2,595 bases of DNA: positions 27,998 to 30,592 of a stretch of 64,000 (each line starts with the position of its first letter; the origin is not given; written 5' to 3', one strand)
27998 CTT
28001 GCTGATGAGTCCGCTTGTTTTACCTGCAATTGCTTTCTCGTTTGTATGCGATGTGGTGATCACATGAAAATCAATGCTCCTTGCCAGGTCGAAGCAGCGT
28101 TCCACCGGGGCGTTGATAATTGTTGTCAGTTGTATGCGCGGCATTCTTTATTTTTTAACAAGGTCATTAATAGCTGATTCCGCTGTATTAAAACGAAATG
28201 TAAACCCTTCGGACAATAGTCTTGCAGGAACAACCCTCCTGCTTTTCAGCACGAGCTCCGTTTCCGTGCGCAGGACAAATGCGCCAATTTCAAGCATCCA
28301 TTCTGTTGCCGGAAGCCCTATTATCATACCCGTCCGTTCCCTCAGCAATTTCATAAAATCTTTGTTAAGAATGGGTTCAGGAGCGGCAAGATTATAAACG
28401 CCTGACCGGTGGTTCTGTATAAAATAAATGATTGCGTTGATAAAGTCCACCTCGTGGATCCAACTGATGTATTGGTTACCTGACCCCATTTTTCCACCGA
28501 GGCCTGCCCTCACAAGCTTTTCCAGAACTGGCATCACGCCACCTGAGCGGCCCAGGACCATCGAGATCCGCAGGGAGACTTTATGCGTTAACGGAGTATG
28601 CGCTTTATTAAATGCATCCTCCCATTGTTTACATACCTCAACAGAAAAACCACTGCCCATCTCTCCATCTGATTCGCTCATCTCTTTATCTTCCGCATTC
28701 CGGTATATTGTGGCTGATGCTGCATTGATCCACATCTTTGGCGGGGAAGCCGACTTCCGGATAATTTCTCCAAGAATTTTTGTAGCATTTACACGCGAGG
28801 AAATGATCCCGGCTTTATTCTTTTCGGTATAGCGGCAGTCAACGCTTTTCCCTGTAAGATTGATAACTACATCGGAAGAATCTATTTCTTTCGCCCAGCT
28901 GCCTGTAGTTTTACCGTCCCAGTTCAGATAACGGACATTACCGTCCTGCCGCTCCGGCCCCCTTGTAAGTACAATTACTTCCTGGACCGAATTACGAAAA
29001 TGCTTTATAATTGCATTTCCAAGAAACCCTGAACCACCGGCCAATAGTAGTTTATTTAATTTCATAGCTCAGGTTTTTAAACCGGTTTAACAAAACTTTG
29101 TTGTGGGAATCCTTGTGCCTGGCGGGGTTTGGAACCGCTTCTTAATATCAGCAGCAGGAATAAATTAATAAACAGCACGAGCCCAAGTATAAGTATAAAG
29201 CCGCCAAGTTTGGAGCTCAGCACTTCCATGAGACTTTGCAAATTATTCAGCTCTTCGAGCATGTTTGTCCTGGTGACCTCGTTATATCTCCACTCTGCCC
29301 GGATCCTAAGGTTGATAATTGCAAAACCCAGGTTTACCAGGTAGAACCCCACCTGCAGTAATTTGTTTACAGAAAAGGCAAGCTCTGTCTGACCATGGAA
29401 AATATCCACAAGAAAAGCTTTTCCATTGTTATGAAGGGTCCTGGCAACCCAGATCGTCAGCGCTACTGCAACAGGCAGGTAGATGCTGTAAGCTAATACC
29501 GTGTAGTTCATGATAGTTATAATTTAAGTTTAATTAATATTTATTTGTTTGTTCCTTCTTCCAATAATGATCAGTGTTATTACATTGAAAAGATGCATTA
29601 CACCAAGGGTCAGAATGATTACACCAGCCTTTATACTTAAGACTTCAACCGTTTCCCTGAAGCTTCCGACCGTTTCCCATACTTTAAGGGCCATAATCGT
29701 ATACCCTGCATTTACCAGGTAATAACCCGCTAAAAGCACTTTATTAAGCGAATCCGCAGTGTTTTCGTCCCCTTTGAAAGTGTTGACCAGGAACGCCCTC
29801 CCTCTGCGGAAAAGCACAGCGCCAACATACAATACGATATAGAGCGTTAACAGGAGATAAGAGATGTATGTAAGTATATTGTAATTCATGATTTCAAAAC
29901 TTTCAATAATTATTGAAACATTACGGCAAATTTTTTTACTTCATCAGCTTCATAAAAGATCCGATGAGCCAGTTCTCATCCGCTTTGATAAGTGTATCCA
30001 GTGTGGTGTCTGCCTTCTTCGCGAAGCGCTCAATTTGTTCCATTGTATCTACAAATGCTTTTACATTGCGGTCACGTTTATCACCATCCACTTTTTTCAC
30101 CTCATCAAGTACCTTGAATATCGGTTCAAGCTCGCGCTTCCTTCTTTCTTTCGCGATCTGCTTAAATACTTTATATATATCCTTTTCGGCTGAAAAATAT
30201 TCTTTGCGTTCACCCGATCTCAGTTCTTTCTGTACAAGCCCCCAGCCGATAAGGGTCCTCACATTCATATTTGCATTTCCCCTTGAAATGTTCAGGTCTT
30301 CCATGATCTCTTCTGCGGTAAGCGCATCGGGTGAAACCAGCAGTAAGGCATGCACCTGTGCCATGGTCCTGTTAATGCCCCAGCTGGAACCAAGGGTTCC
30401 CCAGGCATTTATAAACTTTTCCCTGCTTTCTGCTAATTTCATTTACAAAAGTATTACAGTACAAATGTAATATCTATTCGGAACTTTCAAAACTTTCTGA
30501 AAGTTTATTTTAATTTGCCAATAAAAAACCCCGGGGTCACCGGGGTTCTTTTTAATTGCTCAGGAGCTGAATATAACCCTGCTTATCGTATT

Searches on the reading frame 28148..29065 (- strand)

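Call 40: search_protein_families(library=pfam, proteins=[window:28148-29065:-], max_evalue=0.001)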
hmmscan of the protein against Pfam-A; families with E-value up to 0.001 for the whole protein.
window:28148-29065:- (305 aa): 2 families
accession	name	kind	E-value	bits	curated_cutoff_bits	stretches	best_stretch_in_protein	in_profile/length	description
PF01370.27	Epimerase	-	2.8e-15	56.8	20.9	1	7-226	2-239/240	NAD dependent epimerase/dehydratase family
PF08338.16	DUF1731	-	4.1e-12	46.1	27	1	255-302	3-47/47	Domain of unknown function (DUF1731)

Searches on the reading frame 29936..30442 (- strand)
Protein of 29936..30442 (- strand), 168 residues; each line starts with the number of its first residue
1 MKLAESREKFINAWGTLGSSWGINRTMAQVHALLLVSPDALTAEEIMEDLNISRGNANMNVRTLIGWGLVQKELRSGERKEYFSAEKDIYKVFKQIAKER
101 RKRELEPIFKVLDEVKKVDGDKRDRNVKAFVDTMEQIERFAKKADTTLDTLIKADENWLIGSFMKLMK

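Call 40: search_protein_families(library=pfam, proteins=[window:29936-30442:-], max_evalue=0.001)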
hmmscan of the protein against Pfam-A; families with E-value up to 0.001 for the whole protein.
window:29936-30442:- (168 aa): 2 families
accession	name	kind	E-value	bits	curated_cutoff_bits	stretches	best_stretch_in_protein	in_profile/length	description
PF12802.13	MarR_2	-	6.5e-06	26.7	27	1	22-73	2-53/61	MarR family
PF01978.25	TrmB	-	8.7e-06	25.9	25.6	1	22-82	5-62/68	Sugar-specific transcriptional regulator TrmB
